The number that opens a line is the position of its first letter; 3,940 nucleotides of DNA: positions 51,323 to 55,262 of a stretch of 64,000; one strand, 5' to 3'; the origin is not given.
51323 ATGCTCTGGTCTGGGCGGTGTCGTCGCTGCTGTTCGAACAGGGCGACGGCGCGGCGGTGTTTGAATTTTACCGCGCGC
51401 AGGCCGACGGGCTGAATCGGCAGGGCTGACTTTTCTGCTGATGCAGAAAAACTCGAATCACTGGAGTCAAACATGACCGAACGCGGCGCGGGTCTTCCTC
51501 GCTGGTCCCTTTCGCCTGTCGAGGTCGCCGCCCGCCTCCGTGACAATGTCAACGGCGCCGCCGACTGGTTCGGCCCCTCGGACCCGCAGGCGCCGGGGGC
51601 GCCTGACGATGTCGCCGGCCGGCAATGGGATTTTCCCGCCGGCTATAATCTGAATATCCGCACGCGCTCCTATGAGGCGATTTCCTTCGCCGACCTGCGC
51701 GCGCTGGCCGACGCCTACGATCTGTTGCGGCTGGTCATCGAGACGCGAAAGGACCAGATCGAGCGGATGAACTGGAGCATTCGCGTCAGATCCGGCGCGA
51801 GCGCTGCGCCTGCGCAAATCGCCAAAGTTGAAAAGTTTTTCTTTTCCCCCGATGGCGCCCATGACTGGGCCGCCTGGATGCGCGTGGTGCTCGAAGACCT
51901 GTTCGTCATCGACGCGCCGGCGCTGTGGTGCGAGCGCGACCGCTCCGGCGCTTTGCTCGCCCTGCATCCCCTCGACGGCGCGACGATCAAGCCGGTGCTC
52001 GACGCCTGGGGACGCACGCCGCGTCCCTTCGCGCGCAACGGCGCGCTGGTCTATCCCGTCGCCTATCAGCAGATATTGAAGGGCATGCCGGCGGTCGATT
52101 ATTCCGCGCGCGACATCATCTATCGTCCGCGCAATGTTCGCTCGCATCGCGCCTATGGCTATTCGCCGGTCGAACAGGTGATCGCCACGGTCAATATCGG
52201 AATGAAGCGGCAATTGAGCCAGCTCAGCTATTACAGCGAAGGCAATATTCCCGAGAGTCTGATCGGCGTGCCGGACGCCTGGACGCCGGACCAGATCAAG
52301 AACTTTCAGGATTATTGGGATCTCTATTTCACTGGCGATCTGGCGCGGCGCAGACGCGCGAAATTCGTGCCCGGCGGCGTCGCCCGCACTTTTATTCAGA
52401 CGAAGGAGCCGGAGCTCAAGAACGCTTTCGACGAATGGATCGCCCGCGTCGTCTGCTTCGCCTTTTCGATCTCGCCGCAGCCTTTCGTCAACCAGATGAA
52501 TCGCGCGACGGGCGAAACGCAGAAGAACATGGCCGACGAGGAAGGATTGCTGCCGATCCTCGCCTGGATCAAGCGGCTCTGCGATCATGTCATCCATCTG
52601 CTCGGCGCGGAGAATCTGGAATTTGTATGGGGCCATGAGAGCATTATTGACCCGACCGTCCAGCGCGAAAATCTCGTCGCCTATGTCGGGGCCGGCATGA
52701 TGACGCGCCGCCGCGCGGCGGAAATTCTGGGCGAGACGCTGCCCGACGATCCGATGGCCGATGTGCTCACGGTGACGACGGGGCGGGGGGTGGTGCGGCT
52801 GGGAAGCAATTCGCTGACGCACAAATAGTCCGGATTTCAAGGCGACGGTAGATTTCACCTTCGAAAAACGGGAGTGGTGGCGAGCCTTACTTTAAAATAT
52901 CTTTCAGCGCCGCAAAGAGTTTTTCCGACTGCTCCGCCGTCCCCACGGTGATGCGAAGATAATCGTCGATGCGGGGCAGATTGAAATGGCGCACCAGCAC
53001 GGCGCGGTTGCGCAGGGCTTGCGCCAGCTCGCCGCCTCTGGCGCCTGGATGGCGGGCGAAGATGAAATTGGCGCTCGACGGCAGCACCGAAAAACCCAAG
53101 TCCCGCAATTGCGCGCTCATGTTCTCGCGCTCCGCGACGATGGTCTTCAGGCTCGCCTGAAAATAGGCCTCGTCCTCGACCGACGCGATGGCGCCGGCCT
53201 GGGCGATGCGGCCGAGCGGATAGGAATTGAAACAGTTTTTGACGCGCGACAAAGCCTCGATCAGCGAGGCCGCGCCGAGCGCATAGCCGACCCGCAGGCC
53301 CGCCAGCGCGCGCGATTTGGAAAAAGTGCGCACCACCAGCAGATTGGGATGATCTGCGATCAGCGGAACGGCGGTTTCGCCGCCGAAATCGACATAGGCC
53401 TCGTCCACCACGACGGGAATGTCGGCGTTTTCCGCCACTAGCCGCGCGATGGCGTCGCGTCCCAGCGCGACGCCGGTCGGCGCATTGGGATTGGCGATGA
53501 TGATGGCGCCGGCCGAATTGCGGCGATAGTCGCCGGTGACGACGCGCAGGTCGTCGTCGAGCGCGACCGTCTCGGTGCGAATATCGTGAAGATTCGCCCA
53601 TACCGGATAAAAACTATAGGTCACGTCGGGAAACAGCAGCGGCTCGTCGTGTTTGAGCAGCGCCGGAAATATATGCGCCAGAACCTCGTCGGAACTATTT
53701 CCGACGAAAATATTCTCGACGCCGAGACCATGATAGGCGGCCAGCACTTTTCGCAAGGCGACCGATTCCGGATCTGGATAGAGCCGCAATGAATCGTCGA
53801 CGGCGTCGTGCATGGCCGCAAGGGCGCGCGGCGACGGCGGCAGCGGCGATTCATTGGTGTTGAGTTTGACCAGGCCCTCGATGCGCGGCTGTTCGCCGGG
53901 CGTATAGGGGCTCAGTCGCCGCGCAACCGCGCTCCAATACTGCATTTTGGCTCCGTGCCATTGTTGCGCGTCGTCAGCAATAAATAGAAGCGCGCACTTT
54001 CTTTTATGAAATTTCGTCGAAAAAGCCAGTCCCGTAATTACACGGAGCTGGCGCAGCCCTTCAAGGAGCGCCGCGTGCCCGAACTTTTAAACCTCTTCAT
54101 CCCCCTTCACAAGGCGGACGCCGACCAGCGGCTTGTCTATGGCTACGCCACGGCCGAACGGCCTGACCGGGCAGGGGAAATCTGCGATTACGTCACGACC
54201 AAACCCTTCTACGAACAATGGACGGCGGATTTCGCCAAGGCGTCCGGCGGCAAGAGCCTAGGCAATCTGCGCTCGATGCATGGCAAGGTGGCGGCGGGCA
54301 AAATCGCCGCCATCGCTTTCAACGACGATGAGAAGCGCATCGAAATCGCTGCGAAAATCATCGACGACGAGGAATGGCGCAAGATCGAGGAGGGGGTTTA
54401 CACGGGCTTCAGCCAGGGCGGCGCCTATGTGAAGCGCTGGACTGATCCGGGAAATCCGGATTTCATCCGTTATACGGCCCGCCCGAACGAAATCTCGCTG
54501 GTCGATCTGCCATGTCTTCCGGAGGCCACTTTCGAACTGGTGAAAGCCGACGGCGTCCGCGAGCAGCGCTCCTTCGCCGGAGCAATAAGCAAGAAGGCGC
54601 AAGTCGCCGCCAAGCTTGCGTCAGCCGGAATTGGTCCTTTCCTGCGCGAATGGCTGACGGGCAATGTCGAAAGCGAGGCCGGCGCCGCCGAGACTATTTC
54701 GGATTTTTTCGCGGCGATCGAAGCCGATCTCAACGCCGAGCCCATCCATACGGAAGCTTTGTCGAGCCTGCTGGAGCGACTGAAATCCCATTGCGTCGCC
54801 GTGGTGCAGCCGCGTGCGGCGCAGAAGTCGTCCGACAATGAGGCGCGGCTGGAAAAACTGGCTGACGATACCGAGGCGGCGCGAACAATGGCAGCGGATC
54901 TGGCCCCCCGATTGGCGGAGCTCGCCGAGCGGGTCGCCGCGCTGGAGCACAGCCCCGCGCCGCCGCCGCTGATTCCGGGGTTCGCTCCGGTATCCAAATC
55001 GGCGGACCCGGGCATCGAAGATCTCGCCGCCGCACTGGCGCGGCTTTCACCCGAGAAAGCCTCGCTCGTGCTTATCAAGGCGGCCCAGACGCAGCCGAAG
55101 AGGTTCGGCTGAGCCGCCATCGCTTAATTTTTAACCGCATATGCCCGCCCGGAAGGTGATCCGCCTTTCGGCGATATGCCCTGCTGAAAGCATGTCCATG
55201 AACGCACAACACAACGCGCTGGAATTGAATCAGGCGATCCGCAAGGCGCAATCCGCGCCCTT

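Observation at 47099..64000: Repressor-gated phage head/tail cluster abutting meaB, with no integrase, replication, lysis, tail-tube or tape-measure genes in view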

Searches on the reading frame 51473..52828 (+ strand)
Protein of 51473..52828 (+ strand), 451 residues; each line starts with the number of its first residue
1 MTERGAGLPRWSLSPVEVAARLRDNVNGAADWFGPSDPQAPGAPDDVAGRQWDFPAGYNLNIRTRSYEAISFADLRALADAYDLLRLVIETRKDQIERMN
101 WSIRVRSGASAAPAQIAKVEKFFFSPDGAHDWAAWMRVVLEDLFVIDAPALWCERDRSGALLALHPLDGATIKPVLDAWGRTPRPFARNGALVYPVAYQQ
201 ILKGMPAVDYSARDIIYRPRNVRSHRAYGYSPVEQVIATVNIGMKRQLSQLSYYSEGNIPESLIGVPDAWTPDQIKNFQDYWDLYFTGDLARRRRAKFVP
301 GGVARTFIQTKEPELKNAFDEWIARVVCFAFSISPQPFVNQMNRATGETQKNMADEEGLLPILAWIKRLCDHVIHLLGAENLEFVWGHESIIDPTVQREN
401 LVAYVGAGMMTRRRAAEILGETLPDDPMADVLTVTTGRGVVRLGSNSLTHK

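Call 4: search_protein_families(library=pfam, proteins=[window:51473-52828:+], max_evalue=0.01)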
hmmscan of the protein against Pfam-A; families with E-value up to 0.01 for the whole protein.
window:51473-52828:+ (451 aa): 1 family
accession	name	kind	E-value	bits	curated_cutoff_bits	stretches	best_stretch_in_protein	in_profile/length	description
PF04860.17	Phage_portal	-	2.9e-12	46.9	39.1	1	125-412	44-313/321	Phage portal protein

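Call 7: search_protein_families(library=phrogs, proteins=[window:51473-52828:+], max_evalue=0.001)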
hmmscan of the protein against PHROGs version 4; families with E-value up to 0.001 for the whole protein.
window:51473-52828:+ (451 aa): 4 families
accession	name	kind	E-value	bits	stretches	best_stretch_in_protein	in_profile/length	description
phrog_2662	-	head and packaging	5.7e-70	237.7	1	46-434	29-418/717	portal protein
phrog_12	-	head and packaging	6.3e-17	62.8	1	119-301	127-291/646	portal protein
phrog_37955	-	head and packaging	3.2e-12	46.4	1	130-388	182-443/945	portal protein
phrog_2271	-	head and packaging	0.0001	21.2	1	179-293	140-254/859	portal protein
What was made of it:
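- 51473..52828 (+): Portal protein. PF04860, E=2.9e-12 (call 4); phrog_2662, E=5.7e-70 (call 7).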

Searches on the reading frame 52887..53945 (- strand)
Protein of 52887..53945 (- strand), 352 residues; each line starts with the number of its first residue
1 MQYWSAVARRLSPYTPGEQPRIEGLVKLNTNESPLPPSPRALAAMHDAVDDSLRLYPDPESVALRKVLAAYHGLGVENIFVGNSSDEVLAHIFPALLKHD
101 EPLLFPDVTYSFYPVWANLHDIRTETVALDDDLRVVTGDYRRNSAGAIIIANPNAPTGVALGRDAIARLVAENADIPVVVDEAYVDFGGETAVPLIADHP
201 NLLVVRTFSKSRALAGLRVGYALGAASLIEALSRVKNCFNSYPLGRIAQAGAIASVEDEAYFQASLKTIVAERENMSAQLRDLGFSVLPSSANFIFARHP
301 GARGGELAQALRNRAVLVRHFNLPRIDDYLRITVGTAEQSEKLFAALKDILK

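Call 4: search_protein_families(library=pfam, proteins=[window:52887-53945:-], max_evalue=0.01)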
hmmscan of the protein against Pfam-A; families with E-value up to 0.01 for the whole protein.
window:52887-53945:- (352 aa): 1 family
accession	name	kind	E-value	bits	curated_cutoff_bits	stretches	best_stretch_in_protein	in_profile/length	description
PF00155.27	Aminotran_1_2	-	1.7e-55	189.1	19.7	1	25-347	3-361/361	Aminotransferase class I and II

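Call 64: search_solved_structures(query=window:52887-53945:-, max_evalue=1e-10)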
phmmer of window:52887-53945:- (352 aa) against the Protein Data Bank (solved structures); distinct sequences matched with E-value up to 1e-10: 26.
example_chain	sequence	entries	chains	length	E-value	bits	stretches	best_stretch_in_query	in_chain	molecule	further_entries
3hdo_A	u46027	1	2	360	2.7e-61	210.7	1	11-350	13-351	Histidinol-phosphate aminotransferase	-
1h1c_A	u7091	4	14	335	9.2e-41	143.2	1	6-347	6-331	HISTIDINOL-PHOSPHATE AMINOTRANSFERASE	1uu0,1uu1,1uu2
2f8j_A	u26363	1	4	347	1e-40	143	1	6-347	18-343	Histidinol-phosphate aminotransferase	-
4r2n_A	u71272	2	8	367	1.2e-38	136.3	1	11-342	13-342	Putative phenylalanine aminotransferase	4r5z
9t0w_A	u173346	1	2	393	9.4e-37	130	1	16-345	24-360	Histidinol-phosphate aminotransferase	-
4r8d_A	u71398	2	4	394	9.5e-37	130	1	16-345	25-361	Histidinol-phosphate aminotransferase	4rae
8bj1_A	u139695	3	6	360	1e-35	126.6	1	22-345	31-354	histidinol-phosphate aminotransferase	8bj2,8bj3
8bj4_A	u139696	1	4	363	1.1e-35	126.6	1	22-345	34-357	histidinol-phosphate aminotransferase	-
3cq5_A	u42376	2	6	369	1.1e-35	126.6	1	20-352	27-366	Histidinol-phosphate aminotransferase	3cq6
3cq4_A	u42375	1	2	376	1.2e-35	126.5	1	20-352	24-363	Histidinol-phosphate aminotransferase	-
3get_A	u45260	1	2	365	1.1e-30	110.1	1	21-351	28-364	Histidinol-phosphate aminotransferase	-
7szp_A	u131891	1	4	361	3.5e-30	108.4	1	7-347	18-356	Histidinol-phosphate aminotransferase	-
4wbt_A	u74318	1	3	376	1.9e-29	106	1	26-351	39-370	Probable histidinol-phosphate aminotransferase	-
3ly1_A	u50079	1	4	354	2.2e-29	105.8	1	20-343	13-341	Putative histidinol-phosphate aminotransferase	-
1fg3_A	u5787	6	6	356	6e-29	104.4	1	8-348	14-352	HISTIDINOL PHOSPHATE AMINOTRANSFERASE | HISTIDINOL-PHOSPHATE AMINOTRANSFERASE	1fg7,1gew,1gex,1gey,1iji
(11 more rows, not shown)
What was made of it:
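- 52887..53945 (-): hisC (histidinol-phosphate transaminase), embedded antisense in the head operon. Best PDB match is HisC 3hdo, E=2.7e-61 (call 64).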

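Call 65: search_protein_families(library=ncbifam, proteins=[window:52887-53945:-], max_evalue=0.001)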
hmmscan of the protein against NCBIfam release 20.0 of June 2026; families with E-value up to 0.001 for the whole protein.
window:52887-53945:- (352 aa): 62 families (the best 25 are shown)
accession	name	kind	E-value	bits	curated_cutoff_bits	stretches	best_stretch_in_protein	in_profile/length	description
TIGR01141.1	hisC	equivalog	1e-90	304.1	276.55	1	9-350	5-349/349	histidinol-phosphate transaminase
NF002878.0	PRK03321.1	subfamily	3.6e-62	210.2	374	1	9-350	10-348/352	histidinol-phosphate transaminase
NF002877.0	PRK03317.1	equivalog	1e-58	198.9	409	1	18-351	26-367/374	histidinol-phosphate transaminase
NF003496.0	PRK05166.1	equivalog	7.3e-57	192.8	540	1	22-351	35-370/373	histidinol-phosphate transaminase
NF006014.0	PRK08153.1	equivalog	1e-54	185.9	510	1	27-351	37-364/370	pyridoxal phosphate-dependent aminotransferase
TIGR01140.1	L_thr_O3P_dcar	equivalog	5.3e-53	180.3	290.55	1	26-348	20-331/331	threonine-phosphate decarboxylase CobD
NF002726.0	PRK02610.1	equivalog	1.6e-51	175.4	391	1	10-351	11-369/374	histidinol-phosphate transaminase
NF006580.0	PRK09105.1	subfamily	6.6e-46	156.9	444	1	23-350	46-370/375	pyridoxal phosphate-dependent aminotransferase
NF051461.1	pyoverd_PtaA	equivalog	2.1e-41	141.8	500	1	22-346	33-355/359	pyoverdine biosynthesis transaminase PtaA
NF005915.1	PRK07908.1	equivalog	1.4e-34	120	360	1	24-348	13-332/332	Rv2231c family histidinol phosphate aminotransferase CobC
NF053748.1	bifunc_CobBC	exception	7e-32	110.7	950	1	19-347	476-796/797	bifunctional hydrogenobyrinic acid a,c-diamide synthase/histidinol phosphate aminotransferase CobBC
NF041364.1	GntC_guanitoxin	equivalog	5.7e-24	84.7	415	1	62-339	40-344/356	guanitoxin biosynthesis PLP-dependent (S)-gamma-hydroxy-L-arginine cyclodehydratase GntC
NF004870.0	PRK06225.1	equivalog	3.9e-23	81.8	351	1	25-344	30-366/380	pyridoxal phosphate-dependent aminotransferase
NF006225.0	PRK08354.1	equivalog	1.5e-21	77.1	288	1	91-350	74-315/318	putative aminotransferase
NF005732.0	PRK07550.1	equivalog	1.5e-18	67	366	1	74-339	91-374/389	aminotransferase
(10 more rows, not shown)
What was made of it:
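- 52887..53945 (-): TIGR01141 equivalog, 304 bits against a cutoff of 276.55 (call 65).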

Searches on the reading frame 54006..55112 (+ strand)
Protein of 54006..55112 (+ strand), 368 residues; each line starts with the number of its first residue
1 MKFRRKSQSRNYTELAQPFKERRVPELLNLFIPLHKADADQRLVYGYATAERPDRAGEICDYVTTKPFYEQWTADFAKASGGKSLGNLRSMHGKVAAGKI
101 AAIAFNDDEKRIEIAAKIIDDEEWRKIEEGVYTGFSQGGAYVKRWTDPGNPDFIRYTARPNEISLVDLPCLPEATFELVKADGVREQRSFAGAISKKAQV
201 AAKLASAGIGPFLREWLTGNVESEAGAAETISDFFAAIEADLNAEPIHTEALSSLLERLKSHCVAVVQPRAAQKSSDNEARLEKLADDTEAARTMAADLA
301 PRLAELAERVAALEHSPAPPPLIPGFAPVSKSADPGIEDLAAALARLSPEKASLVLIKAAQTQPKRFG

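Call 4: search_protein_families(library=pfam, proteins=[window:54006-55112:+], max_evalue=0.01)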
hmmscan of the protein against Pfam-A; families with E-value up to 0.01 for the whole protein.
window:54006-55112:+ (368 aa): 1 family
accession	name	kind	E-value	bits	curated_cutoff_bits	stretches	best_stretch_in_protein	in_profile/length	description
PF14550.11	Peptidase_S78_2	-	0.00019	21.9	24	1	34-139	5-120/126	Putative phage serine protease XkdF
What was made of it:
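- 54006..55112 (+): Prohead protease/scaffold candidate. Peptidase_S78_2, E=1.9e-4, below cutoff (call 4).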

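Call 7: search_protein_families(library=phrogs, proteins=[window:54006-55112:+], max_evalue=0.001)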
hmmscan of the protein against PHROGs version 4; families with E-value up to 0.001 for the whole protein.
window:54006-55112:+ (368 aa): 4 families
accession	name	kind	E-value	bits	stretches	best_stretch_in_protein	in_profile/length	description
phrog_21715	-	unknown function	1.3e-15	58.6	1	42-192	19-155/381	-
phrog_9427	-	head and packaging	3.9e-06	27.3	1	28-144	15-129/453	head maturation protease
phrog_617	-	head and packaging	8e-05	22.7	1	108-297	84-225/626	major head protein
phrog_34096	-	head and packaging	0.00026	20.9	1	114-183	208-280/412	head maturation protease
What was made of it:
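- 54006..55112 (+): PHROG head maturation protease, E=3.9e-6; phrog_21715, E=1.3e-15 (call 7).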

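Call 65: search_protein_families(library=ncbifam, proteins=[window:54006-55112:+], max_evalue=0.001)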
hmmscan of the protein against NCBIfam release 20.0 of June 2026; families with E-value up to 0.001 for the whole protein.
window:54006-55112:+ (368 aa): 0 families
